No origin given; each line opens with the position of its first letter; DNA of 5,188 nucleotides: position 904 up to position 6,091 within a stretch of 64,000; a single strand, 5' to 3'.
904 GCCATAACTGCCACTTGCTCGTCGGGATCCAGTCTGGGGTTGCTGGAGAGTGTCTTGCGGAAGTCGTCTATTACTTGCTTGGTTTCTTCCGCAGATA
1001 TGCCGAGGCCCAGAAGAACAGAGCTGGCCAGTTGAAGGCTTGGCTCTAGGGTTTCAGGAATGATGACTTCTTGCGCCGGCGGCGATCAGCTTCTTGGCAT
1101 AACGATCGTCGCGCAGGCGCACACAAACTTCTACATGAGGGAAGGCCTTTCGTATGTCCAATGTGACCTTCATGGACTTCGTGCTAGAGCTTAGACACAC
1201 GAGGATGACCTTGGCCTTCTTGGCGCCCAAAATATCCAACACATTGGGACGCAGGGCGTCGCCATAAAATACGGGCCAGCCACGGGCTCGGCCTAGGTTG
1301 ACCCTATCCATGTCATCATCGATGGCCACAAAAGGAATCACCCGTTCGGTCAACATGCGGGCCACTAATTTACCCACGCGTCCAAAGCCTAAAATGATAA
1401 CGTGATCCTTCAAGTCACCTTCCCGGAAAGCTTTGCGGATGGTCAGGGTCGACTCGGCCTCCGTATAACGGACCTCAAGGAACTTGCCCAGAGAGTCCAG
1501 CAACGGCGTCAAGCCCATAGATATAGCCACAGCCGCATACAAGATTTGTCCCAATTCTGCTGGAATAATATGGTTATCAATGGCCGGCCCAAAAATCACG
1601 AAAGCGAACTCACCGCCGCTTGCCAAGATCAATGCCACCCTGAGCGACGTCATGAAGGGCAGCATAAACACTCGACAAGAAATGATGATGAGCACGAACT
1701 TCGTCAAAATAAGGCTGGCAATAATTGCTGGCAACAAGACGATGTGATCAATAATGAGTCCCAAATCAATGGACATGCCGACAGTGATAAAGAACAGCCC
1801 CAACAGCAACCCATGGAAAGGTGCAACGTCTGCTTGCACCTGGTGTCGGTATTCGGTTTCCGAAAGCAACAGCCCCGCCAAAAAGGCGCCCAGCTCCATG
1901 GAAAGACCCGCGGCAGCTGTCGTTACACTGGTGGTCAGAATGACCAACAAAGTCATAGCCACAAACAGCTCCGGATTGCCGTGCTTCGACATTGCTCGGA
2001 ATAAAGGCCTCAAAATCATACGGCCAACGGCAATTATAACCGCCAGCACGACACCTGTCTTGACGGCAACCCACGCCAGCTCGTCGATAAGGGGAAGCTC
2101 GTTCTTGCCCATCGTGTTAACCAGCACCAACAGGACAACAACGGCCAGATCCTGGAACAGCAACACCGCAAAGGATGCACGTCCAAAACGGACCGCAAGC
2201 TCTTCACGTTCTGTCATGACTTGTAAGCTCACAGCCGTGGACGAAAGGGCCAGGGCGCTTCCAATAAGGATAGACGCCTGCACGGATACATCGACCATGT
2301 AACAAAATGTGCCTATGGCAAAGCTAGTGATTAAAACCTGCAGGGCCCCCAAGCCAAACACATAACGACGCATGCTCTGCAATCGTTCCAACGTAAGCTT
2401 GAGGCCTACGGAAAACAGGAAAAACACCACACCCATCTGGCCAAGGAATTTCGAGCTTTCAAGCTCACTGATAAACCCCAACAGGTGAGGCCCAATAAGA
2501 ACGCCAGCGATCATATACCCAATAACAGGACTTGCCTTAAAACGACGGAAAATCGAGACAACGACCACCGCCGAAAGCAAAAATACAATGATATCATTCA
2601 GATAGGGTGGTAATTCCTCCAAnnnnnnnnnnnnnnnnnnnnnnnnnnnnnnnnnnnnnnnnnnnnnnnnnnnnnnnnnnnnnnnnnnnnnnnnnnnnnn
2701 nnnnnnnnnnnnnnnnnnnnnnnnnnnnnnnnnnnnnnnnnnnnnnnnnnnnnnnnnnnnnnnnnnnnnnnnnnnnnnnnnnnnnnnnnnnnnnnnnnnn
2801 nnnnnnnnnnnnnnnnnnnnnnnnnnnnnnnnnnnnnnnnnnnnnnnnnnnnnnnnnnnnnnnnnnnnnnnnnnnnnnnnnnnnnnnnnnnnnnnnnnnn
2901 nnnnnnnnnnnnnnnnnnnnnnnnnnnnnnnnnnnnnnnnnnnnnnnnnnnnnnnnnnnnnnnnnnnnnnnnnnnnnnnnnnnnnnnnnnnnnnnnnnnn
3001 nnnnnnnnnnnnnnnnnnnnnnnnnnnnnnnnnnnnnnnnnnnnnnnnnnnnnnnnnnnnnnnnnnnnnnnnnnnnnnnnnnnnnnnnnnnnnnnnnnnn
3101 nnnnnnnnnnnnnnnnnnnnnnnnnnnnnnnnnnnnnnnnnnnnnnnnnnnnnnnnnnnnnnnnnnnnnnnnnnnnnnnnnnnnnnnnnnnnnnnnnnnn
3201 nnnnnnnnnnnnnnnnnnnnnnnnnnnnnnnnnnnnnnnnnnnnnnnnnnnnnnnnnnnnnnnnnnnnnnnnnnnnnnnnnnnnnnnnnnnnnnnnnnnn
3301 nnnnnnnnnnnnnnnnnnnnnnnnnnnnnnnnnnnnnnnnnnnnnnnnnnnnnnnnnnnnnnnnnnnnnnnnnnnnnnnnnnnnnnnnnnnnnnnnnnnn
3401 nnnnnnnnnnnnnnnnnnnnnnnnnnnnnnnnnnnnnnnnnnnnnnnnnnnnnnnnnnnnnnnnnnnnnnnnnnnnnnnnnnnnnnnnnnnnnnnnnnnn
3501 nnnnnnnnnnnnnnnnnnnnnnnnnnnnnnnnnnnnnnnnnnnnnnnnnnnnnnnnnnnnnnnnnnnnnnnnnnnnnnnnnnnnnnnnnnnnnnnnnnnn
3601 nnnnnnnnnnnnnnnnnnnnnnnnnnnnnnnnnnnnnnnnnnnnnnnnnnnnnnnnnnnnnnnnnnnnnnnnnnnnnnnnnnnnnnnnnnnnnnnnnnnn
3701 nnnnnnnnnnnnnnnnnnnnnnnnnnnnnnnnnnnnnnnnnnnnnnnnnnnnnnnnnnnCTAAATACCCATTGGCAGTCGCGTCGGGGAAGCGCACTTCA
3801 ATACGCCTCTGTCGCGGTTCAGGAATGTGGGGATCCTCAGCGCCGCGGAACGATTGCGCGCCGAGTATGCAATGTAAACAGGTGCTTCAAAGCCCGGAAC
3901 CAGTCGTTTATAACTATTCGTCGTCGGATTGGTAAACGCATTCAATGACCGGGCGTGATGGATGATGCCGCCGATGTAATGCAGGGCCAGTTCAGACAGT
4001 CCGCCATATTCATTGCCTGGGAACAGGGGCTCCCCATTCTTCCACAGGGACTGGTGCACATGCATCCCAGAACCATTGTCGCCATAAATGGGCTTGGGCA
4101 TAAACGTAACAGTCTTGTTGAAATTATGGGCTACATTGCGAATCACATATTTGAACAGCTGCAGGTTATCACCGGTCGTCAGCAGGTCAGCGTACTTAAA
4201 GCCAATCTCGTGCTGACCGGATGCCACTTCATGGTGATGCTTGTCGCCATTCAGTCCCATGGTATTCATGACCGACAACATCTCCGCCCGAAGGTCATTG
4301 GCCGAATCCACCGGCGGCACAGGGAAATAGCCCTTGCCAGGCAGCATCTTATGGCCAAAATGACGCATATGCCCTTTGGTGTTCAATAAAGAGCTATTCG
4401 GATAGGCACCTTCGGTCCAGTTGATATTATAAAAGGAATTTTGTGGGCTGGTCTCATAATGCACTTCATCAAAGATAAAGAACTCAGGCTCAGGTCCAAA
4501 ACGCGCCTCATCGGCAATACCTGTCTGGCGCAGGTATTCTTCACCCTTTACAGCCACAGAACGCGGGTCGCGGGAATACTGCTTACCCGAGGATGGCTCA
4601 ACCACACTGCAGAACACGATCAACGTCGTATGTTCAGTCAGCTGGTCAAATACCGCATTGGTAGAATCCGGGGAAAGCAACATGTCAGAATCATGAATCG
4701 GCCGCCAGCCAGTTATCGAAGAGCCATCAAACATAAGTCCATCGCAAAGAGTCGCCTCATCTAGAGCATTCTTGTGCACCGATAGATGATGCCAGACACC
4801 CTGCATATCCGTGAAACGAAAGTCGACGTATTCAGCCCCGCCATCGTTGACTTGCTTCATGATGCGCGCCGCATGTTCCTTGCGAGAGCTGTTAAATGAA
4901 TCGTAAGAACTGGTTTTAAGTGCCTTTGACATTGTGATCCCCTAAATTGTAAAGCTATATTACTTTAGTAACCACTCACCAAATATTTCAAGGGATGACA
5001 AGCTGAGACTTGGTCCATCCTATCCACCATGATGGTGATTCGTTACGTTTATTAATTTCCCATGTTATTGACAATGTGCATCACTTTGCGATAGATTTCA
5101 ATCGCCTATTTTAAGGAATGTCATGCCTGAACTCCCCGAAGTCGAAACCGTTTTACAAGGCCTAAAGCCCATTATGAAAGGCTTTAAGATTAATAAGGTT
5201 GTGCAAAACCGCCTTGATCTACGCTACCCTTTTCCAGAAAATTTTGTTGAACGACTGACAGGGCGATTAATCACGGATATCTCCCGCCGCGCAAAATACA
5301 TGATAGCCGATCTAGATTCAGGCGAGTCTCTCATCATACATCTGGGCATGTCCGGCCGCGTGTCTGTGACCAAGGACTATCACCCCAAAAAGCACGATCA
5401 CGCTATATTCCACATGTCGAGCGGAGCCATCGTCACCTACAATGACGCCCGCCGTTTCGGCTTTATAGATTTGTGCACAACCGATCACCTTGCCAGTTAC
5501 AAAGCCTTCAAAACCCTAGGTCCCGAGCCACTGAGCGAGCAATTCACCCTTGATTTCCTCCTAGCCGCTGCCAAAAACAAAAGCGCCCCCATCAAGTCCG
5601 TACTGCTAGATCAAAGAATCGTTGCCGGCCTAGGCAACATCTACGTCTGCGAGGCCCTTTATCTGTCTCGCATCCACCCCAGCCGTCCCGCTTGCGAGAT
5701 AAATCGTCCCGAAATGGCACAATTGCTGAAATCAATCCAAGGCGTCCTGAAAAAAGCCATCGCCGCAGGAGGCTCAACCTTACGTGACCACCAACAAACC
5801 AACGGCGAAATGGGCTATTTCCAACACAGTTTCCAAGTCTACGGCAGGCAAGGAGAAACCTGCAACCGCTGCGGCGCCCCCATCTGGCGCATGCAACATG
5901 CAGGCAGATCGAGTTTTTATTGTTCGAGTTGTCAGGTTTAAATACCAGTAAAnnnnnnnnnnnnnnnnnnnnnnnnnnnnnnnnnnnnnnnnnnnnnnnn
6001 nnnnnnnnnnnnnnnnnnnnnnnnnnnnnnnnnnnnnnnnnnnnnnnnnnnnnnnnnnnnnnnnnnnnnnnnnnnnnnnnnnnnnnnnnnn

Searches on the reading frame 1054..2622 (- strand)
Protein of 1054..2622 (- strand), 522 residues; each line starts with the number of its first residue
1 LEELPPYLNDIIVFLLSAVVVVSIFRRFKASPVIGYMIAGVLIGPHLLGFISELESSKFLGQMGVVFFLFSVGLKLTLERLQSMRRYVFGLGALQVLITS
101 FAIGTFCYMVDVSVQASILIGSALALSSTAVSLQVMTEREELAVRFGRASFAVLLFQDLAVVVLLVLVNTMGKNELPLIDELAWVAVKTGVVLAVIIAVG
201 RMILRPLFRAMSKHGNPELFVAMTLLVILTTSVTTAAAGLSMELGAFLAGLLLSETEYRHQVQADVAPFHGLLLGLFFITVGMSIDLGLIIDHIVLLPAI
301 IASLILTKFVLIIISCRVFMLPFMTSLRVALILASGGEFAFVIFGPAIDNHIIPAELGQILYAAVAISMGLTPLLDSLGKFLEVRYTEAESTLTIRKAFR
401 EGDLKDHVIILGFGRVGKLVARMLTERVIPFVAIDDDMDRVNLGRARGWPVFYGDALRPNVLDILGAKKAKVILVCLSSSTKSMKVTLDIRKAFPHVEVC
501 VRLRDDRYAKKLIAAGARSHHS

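Call 17: search_protein_families(library=pfam, proteins=[window:1054-2622:-])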
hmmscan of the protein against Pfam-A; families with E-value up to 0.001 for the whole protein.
window:1054-2622:- (522 aa): 2 families
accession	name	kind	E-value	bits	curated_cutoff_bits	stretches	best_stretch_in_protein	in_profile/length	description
PF00999.27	Na_H_Exchanger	-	2e-61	208.4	26.2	1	16-375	2-373/375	Sodium/hydrogen exchanger, transmembrane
PF02254.24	TrkA_N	-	3.9e-23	82.4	23.8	1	408-518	1-111/116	TrkA-N domain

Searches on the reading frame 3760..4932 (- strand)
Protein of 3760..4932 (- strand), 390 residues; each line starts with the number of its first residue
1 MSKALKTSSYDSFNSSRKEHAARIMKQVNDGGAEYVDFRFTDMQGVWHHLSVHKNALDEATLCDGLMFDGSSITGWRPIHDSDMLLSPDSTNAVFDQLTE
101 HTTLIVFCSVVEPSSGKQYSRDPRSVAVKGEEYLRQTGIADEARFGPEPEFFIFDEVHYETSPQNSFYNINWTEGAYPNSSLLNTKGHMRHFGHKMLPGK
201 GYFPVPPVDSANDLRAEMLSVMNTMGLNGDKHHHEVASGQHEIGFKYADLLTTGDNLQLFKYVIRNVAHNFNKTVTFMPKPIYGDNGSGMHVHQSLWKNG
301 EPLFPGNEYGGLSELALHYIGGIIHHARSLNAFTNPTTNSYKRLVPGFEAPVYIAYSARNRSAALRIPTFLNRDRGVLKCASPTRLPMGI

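Call 17: search_protein_families(library=pfam, proteins=[window:3760-4932:-])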
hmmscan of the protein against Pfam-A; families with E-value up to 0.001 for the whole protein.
window:3760-4932:- (390 aa): 2 families
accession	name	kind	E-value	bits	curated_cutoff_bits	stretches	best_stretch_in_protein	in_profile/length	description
PF00120.29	Gln-synt_C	-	8.3e-91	305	24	1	121-369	2-230/344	Glutamine synthetase, catalytic domain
PF03951.24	Gln-synt_N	-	3.7e-27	94.2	33.4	1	33-113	2-82/82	Glutamine synthetase, beta-Grasp domain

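Call 39: list_cluster_members(proteins=[window:3760-4932:-, window:20676-21467:-, window:21469-21975:-, window:33691-34716:+, window:5123-5941:+, window:18649-19860:-, window:9455-10366:+, window:7256-9430:+])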
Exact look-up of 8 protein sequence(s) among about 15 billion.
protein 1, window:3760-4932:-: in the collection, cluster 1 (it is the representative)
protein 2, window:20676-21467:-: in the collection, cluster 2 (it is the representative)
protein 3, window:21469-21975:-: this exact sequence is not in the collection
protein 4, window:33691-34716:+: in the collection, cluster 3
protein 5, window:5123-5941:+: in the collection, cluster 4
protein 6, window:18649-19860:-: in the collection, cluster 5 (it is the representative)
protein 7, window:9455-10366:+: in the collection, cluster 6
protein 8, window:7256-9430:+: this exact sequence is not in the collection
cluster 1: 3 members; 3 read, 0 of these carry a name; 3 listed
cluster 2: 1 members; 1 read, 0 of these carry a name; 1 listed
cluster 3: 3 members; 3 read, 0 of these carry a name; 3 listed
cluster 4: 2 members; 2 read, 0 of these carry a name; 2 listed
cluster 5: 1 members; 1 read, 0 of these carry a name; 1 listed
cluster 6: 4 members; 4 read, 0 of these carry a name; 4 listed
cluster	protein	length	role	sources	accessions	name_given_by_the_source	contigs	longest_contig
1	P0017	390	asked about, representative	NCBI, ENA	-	-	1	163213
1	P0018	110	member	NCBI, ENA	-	-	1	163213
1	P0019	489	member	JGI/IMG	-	-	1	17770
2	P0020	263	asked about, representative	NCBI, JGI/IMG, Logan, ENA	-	-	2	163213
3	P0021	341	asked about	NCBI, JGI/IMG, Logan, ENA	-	-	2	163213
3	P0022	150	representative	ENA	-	-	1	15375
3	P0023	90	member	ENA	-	-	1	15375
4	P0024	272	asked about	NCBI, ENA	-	-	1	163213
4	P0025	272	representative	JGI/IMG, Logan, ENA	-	-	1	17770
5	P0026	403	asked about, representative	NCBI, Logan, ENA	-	-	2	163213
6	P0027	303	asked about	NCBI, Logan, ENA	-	-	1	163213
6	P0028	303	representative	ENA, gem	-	-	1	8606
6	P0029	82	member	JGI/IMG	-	-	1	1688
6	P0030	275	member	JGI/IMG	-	-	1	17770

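Call 40: find_encoding_contigs(protein=P0025, flank=10000)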
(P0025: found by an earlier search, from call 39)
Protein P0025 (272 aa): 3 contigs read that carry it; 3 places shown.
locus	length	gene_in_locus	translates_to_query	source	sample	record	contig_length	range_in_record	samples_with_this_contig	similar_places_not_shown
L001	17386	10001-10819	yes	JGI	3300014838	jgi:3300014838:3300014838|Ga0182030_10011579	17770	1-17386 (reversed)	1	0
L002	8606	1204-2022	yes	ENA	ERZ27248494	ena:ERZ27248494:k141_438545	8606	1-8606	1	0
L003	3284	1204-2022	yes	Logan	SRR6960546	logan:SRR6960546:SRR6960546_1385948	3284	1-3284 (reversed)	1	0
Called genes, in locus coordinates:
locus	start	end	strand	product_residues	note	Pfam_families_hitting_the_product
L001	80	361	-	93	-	PF00825:Ribonuclease_P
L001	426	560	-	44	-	PF00468:Ribosomal_L34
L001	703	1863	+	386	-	PF00155:Aminotran_1_2, PF01041:DegT_DnrJ_EryC1, PF01212:Beta_elim_lyase (weak)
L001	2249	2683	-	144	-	PF19834:DUF6314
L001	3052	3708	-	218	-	-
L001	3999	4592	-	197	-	PF04264:YceI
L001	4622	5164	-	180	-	PF12973:Cupin_7 (weak), PF07883:Cupin_2 (weak)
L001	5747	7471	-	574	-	PF00999:Na_H_Exchanger, PF02254:TrkA_N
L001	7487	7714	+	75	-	-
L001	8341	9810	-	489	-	PF03951:Gln-synt_N, PF00120:Gln-synt_C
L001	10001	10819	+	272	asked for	PF01149:Fapy_DNA_glyco, PF06831:H2TH, PF06827:zf-FPG_IleRS (weak)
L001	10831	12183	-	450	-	PF01757:Acyl_transf_3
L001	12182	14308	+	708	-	PF00989:PAS, PF08447:PAS_3, PF00990:GGDEF, PF00563:EAL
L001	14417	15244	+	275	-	-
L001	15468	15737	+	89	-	-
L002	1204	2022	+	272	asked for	PF01149:Fapy_DNA_glyco, PF06831:H2TH, PF06827:zf-FPG_IleRS (weak)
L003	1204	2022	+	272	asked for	PF01149:Fapy_DNA_glyco, PF06831:H2TH, PF06827:zf-FPG_IleRS (weak)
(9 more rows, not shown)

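Call 41: find_encoding_contigs(protein=P0028, flank=10000)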
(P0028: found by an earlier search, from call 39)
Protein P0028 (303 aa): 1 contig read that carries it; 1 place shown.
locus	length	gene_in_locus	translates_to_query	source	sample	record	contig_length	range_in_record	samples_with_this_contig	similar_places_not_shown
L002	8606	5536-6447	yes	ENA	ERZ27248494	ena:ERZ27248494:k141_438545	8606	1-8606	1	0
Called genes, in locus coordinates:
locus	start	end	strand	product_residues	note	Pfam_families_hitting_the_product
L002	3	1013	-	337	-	?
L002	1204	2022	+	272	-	PF01149:Fapy_DNA_glyco, PF06831:H2TH, PF06827:zf-FPG_IleRS (weak)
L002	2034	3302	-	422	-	PF01757:Acyl_transf_3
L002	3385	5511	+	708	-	PF00989:PAS, PF08447:PAS_3, PF00990:GGDEF, PF00563:EAL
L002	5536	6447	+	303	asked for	-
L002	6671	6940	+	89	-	-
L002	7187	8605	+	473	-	?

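Call 44: find_related_loci(query=P0019, collection=genome_contigs, flank=2000)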
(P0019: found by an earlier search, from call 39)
Query P0019 (489 aa) in genome_contigs; peptide patterns used: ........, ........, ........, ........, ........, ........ (x = any residue, [..] = any of these).
600 stretches matched a pattern (row limit reached: there are more); 600 encode a relative of the query (tblastn E <= 1e-3); the best 80 are kept; 80 distinct loci.
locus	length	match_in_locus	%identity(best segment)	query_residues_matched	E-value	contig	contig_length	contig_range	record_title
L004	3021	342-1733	56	22-488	0e+0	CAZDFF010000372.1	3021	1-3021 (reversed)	MAG TPA_asm: uncultured Hyphomicrobiales bacterium isolate binchicken_co199_81 genome assembly, contig: NODE_27283_lengt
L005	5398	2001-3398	56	21-489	0e+0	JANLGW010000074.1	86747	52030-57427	MAG: Rhodospirillales bacterium isolate P6-1 k99_375372, whole genome shotgun sequence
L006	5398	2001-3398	55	21-489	3e-179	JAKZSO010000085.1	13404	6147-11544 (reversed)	MAG: Alphaproteobacteria bacterium isolate Langseth_MAG_00035 Langseth_MAG_00035_000000000085, whole genome shotgun sequ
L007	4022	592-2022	56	16-489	0e+0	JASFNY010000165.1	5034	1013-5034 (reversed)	MAG: Thiohalophilus sp. isolate D0819M02metaG_Bin_199 D0819M02metaG_FD_scaffold_9575_c1, whole genome shotgun sequence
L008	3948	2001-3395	53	22-489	5e-180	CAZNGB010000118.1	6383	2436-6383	MAG TPA_asm: uncultured Hyphomicrobiaceae bacterium isolate SRP128890_co1_257 genome assembly, contig: NODE_16523_length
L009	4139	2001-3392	54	22-488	2e-179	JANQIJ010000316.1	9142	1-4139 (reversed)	MAG: Rhodospirillales bacterium isolate PL24a_bin.49 k99_8713836, whole genome shotgun sequence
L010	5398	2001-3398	54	21-489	2e-175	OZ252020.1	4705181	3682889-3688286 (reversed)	MAG: Micropepsaceae bacterium isolate 538059a7-acac-4e6d-9530-fab91652936d genome assembly, chromosome: 1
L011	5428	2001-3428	55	12-489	2e-175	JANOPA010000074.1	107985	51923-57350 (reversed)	MAG: Betaproteobacteria bacterium isolate VAR_43_concoct_312 VAR_43_k141_85214, whole genome shotgun sequence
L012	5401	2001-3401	56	19-488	1e-175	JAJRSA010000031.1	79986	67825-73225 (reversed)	MAG: Alphaproteobacteria bacterium isolate Dive100_bin4.106 k141_923271, whole genome shotgun sequence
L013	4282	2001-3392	55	22-488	3e-177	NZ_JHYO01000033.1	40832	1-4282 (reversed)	Terasakiella pusilla DSM 6293 Q397DRAFT_scaffold00033.33_C, whole genome shotgun sequence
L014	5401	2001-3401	54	21-489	1e-173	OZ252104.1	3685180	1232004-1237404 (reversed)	MAG: Parvibaculaceae bacterium isolate 6bc7c56f-dc75-427c-8ddb-83aae1234080 genome assembly, chromosome: 1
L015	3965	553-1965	55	17-489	5e-176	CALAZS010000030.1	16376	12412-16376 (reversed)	MAG TPA_asm: uncultured Gammaproteobacteria bacterium isolate ERR1995201_bin.20_CONCOCT_v1.1_MAG genome assembly, contig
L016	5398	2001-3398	54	21-489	2e-172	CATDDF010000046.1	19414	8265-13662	MAG: Alphaproteobacteria bacterium isolate bin.319 MAG genome assembly, contig: k119_3671032, whole genome shotgun seque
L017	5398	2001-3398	56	22-489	1e-171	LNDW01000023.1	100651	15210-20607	MAG: Betaproteobacteria bacterium Ga0077527 Ga0077527_122.1, whole genome shotgun sequence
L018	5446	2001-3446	51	4-488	3e-171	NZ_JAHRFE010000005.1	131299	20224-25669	MAG: Hoeflea sp. isolate M_23 k141_42609, whole genome shotgun sequence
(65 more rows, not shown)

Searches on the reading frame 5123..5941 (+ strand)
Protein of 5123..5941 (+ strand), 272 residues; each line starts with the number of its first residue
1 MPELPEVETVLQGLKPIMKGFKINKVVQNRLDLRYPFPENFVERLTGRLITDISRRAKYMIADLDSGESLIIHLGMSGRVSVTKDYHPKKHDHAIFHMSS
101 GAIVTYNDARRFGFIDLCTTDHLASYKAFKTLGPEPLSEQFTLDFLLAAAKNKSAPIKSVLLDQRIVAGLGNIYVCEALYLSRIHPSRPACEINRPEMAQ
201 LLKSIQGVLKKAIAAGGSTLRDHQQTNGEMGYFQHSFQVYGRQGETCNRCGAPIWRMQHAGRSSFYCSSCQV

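Call 10: search_protein_families(library=pfam, proteins=[window:5123-5941:+], max_evalue=0.001)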
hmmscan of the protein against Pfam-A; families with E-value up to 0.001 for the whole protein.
window:5123-5941:+ (272 aa): 3 families
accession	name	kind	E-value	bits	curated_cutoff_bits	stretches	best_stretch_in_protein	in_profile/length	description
PF01149.29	Fapy_DNA_glyco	-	3.8e-35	121.5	25.5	1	1-114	1-116/117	Formamidopyrimidine-DNA glycosylase N-terminal domain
PF06831.19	H2TH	-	4.5e-29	100.7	34.7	1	132-222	1-91/93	Formamidopyrimidine-DNA glycosylase H2TH domain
PF06827.20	zf-FPG_IleRS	-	1.9e-06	28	21.3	1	244-271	1-28/30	Zinc finger found in FPG and IleRS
